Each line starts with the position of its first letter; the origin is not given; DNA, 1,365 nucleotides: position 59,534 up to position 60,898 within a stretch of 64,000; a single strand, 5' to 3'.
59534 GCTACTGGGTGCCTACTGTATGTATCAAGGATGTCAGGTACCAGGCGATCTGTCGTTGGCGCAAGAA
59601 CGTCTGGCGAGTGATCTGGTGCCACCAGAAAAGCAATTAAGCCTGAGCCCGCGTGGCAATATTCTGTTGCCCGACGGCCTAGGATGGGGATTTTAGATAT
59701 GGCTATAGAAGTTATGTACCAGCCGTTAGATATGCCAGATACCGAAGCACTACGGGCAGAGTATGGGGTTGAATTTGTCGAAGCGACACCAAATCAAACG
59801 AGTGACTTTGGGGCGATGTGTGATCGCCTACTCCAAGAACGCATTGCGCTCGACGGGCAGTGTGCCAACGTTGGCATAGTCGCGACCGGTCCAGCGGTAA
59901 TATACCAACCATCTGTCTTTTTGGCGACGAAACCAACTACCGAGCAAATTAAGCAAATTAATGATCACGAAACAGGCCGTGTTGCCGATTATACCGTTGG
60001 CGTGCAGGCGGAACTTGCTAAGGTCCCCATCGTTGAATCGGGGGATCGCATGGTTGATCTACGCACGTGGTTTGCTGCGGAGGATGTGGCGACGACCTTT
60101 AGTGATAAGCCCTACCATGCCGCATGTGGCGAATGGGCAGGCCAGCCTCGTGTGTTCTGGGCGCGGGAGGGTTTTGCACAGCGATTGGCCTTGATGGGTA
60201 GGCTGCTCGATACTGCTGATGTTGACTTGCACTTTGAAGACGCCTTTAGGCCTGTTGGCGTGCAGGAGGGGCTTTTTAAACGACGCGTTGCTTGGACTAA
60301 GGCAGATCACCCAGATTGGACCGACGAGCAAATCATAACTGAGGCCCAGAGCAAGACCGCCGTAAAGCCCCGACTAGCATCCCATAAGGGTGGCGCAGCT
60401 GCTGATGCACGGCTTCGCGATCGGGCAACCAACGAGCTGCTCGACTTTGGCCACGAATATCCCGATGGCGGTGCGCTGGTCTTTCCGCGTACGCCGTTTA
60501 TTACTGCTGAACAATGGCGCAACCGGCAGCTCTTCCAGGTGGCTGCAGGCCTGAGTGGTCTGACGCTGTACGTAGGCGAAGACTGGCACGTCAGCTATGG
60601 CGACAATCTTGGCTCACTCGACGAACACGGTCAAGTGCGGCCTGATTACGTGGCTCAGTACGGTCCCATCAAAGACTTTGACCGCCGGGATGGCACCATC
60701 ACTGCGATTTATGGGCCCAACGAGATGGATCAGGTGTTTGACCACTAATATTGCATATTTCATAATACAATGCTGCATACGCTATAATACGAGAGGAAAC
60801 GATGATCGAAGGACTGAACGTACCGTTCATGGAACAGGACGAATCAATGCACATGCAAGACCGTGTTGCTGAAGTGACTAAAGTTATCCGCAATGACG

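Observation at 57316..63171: Four-gene operon joining a dipeptide-epimerase-like enzyme, an extended VanX-like dipeptidase and two unknown proteins to tyrS and tRNA-Tyr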

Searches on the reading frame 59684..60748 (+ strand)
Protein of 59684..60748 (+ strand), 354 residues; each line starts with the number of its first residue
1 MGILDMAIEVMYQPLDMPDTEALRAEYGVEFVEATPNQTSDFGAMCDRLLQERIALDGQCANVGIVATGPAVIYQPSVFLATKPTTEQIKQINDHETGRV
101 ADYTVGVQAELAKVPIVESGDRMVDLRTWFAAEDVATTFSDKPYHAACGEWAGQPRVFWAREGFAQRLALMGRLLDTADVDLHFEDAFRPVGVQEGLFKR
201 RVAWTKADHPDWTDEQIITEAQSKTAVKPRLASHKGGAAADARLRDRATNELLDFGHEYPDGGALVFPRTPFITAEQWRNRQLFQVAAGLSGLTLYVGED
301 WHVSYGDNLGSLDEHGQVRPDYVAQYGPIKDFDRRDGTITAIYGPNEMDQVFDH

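Call 4: search_protein_families(library=pfam, proteins=[window:59684-60748:+], max_evalue=0.01)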
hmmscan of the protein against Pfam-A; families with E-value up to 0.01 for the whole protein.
window:59684-60748:+ (354 aa): 2 families
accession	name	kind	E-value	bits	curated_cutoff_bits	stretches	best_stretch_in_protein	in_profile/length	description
PF01427.22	Peptidase_M15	-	6.6e-08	33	27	1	168-309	49-188/199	D-ala-D-ala dipeptidase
PF02557.22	VanY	-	0.00038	20.7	25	1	163-305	7-129/132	D-alanyl-D-alanine carboxypeptidase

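Call 5: search_protein_families(library=ncbifam, proteins=[window:59684-60748:+], max_evalue=0.01)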
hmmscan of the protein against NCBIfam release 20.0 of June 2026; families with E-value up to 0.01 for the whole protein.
window:59684-60748:+ (354 aa): 0 families

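Call 22: search_solved_structures(query=window:59684-60748:+, max_evalue=1, show_alignments=2)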
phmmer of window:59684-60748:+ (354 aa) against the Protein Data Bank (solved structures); distinct sequences matched with E-value up to 1: 0.
